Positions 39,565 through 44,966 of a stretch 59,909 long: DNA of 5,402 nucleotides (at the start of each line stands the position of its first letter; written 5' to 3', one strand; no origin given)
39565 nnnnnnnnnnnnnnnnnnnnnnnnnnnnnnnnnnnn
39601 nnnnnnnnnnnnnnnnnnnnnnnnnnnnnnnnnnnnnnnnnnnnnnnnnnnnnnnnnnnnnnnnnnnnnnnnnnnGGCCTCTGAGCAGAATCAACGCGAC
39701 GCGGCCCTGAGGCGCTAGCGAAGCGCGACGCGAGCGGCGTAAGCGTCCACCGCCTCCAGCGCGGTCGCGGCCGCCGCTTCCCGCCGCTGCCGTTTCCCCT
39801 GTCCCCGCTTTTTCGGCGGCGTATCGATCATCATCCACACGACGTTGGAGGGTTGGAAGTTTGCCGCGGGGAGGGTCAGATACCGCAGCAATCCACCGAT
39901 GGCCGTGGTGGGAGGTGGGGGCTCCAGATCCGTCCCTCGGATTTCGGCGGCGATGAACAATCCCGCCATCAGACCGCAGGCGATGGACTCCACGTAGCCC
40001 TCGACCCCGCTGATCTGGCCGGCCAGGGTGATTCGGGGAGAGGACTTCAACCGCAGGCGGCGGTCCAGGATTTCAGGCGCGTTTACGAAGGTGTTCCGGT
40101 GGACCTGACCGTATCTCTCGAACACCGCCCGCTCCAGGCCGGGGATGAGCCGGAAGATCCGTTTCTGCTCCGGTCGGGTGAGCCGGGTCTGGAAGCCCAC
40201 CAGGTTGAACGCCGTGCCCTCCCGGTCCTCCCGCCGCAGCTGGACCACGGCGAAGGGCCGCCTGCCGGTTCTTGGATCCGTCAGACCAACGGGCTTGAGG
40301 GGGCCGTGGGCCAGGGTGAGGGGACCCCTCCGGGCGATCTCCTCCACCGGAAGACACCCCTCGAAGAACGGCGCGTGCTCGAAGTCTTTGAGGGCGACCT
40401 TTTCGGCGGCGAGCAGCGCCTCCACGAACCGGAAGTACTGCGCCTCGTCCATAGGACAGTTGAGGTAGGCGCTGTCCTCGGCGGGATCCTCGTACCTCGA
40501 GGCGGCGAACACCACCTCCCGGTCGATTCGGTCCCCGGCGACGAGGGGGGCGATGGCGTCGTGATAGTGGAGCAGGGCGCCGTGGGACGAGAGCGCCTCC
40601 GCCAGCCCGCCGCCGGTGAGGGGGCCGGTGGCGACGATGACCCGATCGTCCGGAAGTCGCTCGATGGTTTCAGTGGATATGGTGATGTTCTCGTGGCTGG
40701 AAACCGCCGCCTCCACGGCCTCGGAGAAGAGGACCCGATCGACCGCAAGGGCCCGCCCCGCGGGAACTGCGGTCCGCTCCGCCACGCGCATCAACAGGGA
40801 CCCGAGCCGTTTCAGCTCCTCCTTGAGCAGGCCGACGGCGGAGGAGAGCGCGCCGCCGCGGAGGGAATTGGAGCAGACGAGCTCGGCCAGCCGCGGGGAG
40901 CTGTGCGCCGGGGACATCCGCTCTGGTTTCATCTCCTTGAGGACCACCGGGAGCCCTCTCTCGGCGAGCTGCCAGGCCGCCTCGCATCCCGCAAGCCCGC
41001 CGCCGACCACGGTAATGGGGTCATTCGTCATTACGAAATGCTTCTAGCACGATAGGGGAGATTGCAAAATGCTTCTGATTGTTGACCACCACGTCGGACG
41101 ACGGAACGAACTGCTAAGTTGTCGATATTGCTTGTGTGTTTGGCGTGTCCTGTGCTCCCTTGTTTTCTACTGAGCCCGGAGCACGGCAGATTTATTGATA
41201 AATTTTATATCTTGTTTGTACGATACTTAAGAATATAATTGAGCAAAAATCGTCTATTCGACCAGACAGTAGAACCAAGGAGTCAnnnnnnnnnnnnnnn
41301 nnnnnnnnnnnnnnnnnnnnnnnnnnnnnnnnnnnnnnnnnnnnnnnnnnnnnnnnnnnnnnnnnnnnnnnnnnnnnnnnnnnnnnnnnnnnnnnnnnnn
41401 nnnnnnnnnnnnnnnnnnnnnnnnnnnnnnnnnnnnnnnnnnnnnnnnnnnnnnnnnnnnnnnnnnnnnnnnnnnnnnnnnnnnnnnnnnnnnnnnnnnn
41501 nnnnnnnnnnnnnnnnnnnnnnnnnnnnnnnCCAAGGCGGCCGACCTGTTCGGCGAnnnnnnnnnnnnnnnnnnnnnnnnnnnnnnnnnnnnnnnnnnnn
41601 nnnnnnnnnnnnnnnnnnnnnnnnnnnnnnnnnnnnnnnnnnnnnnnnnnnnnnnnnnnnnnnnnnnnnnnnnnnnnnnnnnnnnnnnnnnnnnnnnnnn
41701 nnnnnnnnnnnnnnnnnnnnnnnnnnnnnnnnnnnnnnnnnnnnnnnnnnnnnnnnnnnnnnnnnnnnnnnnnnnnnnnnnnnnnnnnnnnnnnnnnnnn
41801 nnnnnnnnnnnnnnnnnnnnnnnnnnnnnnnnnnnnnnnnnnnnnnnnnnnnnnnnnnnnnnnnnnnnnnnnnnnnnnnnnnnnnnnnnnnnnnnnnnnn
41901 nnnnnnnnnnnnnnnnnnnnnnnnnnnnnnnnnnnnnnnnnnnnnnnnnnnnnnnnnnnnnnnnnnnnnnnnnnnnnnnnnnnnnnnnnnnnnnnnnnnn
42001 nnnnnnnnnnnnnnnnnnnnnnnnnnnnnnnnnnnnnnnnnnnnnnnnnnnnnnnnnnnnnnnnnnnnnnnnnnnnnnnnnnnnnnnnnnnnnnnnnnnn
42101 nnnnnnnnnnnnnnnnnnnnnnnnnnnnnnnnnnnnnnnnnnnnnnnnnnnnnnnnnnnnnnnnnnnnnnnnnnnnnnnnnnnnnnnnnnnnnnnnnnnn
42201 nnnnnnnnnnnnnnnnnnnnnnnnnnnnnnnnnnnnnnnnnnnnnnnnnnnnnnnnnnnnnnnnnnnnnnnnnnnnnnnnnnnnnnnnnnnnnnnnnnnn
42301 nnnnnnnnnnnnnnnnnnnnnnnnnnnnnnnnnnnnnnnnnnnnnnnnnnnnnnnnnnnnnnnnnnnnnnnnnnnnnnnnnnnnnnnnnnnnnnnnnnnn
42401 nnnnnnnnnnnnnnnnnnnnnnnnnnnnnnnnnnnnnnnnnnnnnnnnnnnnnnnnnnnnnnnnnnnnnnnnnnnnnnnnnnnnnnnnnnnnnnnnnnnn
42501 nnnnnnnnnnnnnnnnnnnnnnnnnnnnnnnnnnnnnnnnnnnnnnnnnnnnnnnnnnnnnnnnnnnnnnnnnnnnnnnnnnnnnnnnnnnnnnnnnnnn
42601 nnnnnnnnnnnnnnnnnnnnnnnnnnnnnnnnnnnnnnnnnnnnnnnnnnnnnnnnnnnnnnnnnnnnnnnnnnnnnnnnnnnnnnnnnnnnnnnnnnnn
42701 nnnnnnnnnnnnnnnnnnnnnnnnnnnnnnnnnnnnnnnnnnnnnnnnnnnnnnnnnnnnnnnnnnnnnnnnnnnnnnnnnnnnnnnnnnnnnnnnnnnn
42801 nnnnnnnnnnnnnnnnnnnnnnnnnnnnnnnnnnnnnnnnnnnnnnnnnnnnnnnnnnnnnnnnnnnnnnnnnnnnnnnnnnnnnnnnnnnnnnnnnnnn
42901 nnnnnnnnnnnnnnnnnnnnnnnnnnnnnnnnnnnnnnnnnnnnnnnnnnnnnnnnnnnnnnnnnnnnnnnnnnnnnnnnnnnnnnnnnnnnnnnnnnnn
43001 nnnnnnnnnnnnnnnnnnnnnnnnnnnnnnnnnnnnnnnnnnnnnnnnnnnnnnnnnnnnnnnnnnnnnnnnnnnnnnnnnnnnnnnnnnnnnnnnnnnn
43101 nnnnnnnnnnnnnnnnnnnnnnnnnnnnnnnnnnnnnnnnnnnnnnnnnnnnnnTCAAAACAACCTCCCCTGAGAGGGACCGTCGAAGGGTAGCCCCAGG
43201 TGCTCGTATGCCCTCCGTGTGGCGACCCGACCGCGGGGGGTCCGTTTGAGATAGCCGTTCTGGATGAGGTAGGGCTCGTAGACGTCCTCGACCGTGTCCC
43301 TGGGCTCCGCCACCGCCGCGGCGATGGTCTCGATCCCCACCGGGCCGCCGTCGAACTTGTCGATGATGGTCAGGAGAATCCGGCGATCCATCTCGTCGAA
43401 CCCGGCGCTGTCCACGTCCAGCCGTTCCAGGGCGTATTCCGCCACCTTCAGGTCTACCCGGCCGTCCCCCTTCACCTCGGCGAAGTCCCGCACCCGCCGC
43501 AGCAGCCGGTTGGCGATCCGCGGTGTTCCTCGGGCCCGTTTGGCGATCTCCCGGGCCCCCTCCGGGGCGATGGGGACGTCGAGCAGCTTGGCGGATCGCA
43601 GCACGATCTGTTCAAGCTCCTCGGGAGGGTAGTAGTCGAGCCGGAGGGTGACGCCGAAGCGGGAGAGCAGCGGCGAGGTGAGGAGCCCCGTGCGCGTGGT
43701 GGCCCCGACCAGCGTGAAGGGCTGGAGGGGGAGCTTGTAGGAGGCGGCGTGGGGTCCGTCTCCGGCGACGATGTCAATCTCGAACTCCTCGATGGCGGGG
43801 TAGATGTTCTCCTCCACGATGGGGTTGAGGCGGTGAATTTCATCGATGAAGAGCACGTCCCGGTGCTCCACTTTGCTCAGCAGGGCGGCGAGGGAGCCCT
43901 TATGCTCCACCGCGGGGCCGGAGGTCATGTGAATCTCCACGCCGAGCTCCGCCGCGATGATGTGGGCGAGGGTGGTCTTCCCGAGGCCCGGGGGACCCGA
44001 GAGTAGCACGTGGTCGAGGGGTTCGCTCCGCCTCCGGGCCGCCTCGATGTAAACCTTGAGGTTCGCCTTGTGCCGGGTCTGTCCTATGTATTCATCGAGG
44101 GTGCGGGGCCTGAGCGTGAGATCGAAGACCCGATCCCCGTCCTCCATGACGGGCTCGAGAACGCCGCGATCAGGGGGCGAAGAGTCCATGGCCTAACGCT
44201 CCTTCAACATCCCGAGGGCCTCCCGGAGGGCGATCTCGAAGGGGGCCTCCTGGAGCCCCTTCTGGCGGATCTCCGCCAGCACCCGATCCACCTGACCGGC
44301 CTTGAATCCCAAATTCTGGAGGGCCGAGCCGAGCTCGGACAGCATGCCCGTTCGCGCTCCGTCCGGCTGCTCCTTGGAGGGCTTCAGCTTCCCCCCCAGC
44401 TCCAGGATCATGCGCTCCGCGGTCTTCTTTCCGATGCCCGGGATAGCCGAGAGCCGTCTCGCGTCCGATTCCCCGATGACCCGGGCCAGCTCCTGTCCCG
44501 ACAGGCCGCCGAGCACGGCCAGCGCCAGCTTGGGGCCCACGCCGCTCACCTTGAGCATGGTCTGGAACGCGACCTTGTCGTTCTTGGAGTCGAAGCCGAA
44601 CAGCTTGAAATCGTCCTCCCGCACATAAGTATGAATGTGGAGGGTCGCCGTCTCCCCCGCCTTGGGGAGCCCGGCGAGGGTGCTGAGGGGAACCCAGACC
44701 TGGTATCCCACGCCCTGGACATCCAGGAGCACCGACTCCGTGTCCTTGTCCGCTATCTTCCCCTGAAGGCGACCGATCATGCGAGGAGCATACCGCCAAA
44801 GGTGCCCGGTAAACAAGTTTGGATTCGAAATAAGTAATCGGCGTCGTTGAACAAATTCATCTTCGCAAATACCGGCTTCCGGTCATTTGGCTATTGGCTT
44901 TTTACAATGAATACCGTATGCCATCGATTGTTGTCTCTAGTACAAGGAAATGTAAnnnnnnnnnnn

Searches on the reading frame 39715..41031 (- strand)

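Call 46: search_protein_families(library=pfam, proteins=[window:39715-41031:-], max_evalue=0.00001)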
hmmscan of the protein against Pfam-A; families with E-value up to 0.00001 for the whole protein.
window:39715-41031:- (438 aa): 3 families
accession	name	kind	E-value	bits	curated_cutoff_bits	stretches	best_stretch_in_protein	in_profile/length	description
PF01134.28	GIDA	-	1e-87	295.2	22.1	1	6-367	2-390/391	Glucose inhibited division protein A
PF01266.30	DAO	-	1.9e-06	28.1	27.9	0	6-76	2-71/353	FAD dependent oxidoreductase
PF00890.30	FAD_binding_2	-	6.4e-06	26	20.4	0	8-40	4-36/414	FAD binding domain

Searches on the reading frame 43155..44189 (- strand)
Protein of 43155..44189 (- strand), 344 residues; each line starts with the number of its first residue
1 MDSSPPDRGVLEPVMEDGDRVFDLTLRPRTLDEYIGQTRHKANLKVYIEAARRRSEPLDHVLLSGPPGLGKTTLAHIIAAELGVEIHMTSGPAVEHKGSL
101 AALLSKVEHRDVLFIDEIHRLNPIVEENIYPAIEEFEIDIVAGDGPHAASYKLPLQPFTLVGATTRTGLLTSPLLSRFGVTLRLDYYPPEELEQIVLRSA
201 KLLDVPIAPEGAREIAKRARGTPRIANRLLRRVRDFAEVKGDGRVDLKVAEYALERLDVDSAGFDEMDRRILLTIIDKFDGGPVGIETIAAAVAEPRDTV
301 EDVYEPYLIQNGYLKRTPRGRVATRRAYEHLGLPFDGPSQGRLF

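Call 46: search_protein_families(library=pfam, proteins=[window:43155-44189:-], max_evalue=0.00001)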
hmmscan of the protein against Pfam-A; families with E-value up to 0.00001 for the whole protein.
window:43155-44189:- (344 aa): 6 families
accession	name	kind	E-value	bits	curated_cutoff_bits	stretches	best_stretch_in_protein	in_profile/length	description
PF05496.18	RuvB_N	-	1e-71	240.3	27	1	26-184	1-159/159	Holliday junction DNA helicase RuvB P-loop domain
PF17864.7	AAA_lid_4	-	6.1e-33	112.8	27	1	187-260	1-74/74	RuvB AAA lid domain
PF05491.19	RuvB_C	-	7e-26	90.4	24.7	1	262-331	2-71/72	RuvB C-terminal winged helix domain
PF00004.35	AAA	-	4.9e-20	72.7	21.2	1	61-185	1-130/131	ATPase family associated with various cellular activities (AAA)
PF07728.20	AAA_5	-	3.4e-09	37.3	22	1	60-178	1-139/139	AAA domain (dynein-related subfamily)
PF13191.12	AAA_16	-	5.3e-06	27.5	32.6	0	36-96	4-63/167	AAA ATPase domain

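Call 48: find_homologous_proteins(query=window:43155-44189:-, max_evalue=1e-80)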
Query window:43155-44189:- (344 aa): 8000 proteins with E <= 1e-80 among 8000 candidates; the best 120 are listed.
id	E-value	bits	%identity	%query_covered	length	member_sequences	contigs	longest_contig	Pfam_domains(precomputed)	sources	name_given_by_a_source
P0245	1.9e-222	755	100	100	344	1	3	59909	PF05491.20,PF17864.8,PF00004.36,PF05496.19,PF07728.21,PF13191.13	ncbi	-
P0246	3.6e-200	682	89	100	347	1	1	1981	PF05491.20,PF17864.8,PF00004.36,PF05496.19,PF07728.21,PF13191.13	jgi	jgi:holliday junction DNA helicase RuvB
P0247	2.8e-198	676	88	100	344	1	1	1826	PF06068.20,PF05491.20,PF17864.8,PF00004.36,PF05496.19,PF07728.21,PF13191.13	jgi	jgi:Holliday junction DNA helicase RuvB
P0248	6.4e-193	658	86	100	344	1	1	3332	PF05491.20,PF17864.8,PF00004.36,PF05496.19,PF07728.21,PF13191.13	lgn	-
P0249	7.0e-193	658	85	100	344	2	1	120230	PF05491.20,PF17864.8,PF00004.36,PF05496.19,PF07728.21,PF13191.13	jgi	jgi:Holliday junction DNA helicase RuvB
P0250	1.7e-192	657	86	100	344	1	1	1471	PF05491.20,PF17864.8,PF00004.36,PF05496.19,PF07728.21,PF13191.13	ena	-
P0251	1.3e-190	651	86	100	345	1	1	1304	PF05491.20,PF17864.8,PF00004.36,PF05496.19,PF07728.21,PF13191.13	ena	-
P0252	2.2e-190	650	85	100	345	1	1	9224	PF05491.20,PF17864.8,PF00004.36,PF05496.19,PF07728.21,PF13191.13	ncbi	-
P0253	2.9e-190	650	85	100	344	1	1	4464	PF05491.20,PF17864.8,PF00004.36,PF05496.19,PF07728.21,PF13191.13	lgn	-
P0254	2.2e-189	647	83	100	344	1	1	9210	PF05491.20,PF17864.8,PF00004.36,PF05496.19,PF07728.21,PF13191.13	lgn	-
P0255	5.5e-189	645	84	100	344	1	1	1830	PF05491.20,PF17864.8,PF00004.36,PF05496.19,PF07728.21,PF01078.28,PF13191.13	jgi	jgi:Holliday junction DNA helicase RuvB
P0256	1.4e-188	644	86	98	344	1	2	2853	PF05491.20,PF17864.8,PF00004.36,PF05496.19,PF07728.21,PF01078.28,PF13191.13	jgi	jgi:Holliday junction DNA helicase RuvB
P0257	1.1e-187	641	85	98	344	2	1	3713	PF05491.20,PF17864.8,PF00004.36,PF05496.19,PF07728.21,PF13191.13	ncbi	-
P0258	7.8e-186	635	84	100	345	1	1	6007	PF05491.20,PF17864.8,PF00004.36,PF05496.19,PF07728.21,PF01078.28,PF13191.13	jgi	jgi:holliday junction DNA helicase RuvB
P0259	6.9e-185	632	85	98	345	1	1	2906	PF05491.20,PF17864.8,PF00004.36,PF13401.13,PF05496.19,PF07728.21,PF01078.28,PF13191.13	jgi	jgi:Holliday junction DNA helicase RuvB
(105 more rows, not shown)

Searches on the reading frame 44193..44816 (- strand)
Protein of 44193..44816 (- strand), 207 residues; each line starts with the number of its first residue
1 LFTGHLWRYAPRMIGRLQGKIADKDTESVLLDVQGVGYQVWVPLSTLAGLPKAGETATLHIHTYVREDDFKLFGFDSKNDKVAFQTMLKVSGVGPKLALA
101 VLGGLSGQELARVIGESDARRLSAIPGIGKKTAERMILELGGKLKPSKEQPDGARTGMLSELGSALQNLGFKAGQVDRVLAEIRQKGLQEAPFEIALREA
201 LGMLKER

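Call 46: search_protein_families(library=pfam, proteins=[window:44193-44816:-], max_evalue=0.00001)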
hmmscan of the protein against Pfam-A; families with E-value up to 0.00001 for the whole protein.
window:44193-44816:- (207 aa): 4 families
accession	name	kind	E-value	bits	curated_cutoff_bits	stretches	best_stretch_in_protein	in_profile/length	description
PF01330.27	RuvA_N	-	9.6e-22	77.3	23.6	1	13-74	1-61/61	RuvA N terminal domain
PF14520.12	HHH_5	-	1.2e-16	61.3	27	1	84-140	1-55/57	Helix-hairpin-helix domain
PF00633.29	HHH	-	6.4e-07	29.4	24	0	122-135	13-26/30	Helix-hairpin-helix motif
PF07499.19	RuvA_C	-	5.5e-06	27.2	24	0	159-201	3-43/47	RuvA, C-terminal domain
